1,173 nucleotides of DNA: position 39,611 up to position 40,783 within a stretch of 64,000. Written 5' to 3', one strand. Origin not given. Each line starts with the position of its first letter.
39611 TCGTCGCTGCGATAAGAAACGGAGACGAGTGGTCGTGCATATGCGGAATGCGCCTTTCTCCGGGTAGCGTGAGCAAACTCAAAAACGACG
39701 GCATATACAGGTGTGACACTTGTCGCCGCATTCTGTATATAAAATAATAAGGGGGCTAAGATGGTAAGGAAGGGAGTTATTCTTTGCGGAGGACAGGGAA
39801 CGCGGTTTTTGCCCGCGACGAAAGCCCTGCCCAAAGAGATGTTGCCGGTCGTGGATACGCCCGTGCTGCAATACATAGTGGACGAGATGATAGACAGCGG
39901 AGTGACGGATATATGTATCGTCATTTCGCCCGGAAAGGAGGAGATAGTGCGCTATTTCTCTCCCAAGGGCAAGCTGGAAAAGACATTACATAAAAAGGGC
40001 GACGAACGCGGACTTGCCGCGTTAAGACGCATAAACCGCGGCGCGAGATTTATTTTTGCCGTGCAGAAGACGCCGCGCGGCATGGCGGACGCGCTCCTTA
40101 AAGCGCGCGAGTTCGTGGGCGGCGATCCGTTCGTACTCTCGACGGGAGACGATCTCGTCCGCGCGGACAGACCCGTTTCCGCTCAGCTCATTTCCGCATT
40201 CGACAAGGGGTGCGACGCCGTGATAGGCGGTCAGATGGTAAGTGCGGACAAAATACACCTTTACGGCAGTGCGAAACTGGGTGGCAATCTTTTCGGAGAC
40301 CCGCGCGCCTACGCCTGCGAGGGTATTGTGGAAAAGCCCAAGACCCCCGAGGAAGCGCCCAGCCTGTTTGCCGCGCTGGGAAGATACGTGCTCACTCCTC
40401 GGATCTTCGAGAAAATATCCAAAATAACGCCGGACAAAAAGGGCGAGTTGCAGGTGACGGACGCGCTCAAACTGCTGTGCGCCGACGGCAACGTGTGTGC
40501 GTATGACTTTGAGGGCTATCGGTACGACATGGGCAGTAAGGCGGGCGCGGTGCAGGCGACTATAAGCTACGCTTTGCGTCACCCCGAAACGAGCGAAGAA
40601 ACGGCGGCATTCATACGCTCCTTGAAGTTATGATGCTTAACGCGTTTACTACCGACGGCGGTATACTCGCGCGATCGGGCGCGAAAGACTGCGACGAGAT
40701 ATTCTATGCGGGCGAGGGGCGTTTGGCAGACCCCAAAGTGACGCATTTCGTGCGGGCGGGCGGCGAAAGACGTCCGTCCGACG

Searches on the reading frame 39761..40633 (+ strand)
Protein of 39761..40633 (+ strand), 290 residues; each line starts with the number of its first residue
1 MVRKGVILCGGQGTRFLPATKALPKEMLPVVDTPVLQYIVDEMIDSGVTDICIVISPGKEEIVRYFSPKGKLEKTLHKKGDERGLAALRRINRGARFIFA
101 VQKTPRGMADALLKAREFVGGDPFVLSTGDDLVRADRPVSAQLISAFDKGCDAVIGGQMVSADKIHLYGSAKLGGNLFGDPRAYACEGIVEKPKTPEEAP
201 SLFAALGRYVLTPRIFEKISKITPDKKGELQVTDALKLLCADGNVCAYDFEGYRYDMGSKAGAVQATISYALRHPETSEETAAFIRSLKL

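Call 72: find_encoding_contigs(protein=window:39761-40633:+, flank=9000, max_places=8)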
Protein window:39761-40633:+ (290 aa): 11 contigs read that carry it; 8 places shown.
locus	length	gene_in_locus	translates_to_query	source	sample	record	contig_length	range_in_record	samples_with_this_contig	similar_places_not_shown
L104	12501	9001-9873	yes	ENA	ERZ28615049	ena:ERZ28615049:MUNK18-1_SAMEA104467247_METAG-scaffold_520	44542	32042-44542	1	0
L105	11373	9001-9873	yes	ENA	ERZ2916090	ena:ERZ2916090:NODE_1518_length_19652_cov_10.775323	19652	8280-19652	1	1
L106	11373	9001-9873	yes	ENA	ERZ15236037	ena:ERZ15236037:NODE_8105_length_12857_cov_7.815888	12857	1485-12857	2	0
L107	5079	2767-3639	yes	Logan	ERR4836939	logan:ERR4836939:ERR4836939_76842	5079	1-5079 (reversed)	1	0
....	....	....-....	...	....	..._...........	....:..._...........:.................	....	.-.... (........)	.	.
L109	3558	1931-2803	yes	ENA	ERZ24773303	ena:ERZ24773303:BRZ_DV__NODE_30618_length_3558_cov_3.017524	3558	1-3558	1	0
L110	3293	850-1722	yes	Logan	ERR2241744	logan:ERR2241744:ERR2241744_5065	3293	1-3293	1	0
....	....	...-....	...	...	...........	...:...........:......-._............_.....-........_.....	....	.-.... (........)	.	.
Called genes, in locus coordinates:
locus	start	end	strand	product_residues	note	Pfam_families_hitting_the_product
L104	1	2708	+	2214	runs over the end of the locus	PF01915:Glyco_hydro_3_C, PF14310:Fn3-like (weak), PF00933:Glyco_hydro_3, PF07523:Big_3 (weak)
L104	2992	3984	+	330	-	PF01966:HD, PF13286:HD_assoc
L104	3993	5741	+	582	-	PF01807:Zn_ribbon_DnaG, PF08275:DNAG_N, PF01751:Toprim, PF13155:Toprim_2, PF13362:Toprim_3, PF13662:Toprim_4, PF10410:DnaB_bind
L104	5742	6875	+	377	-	PF03979:Sigma70_r1_1, PF00140:Sigma70_r1_2, PF04542:Sigma70_r2, PF04539:Sigma70_r3, PF04545:Sigma70_r4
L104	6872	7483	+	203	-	PF12847:Methyltransf_18, PF04816:TrmK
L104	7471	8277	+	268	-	PF01784:DUF34_NIF3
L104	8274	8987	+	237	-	PF02591:Zn_ribbon_9 (weak)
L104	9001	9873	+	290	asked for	PF00483:NTP_transferase, PF12804:NTP_transf_3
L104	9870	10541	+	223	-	-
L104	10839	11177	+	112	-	-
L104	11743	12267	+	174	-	PF23343:REP_ORF2-G2P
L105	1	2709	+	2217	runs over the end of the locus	PF01915:Glyco_hydro_3_C, PF14310:Fn3-like (weak), PF00933:Glyco_hydro_3, PF07523:Big_3 (weak)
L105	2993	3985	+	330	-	PF01966:HD, PF13286:HD_assoc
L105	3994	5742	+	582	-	PF01807:Zn_ribbon_DnaG, PF08275:DNAG_N, PF01751:Toprim, PF13155:Toprim_2, PF13362:Toprim_3, PF13662:Toprim_4, PF10410:DnaB_bind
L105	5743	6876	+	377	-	PF03979:Sigma70_r1_1, PF00140:Sigma70_r1_2, PF04542:Sigma70_r2, PF04539:Sigma70_r3, PF04545:Sigma70_r4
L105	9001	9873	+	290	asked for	PF00483:NTP_transferase, PF12804:NTP_transf_3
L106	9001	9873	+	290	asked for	PF00483:NTP_transferase, PF12804:NTP_transf_3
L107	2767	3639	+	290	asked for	PF00483:NTP_transferase, PF12804:NTP_transf_3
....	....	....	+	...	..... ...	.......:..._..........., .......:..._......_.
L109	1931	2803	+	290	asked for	PF00483:NTP_transferase, PF12804:NTP_transf_3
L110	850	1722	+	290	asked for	PF00483:NTP_transferase, PF12804:NTP_transf_3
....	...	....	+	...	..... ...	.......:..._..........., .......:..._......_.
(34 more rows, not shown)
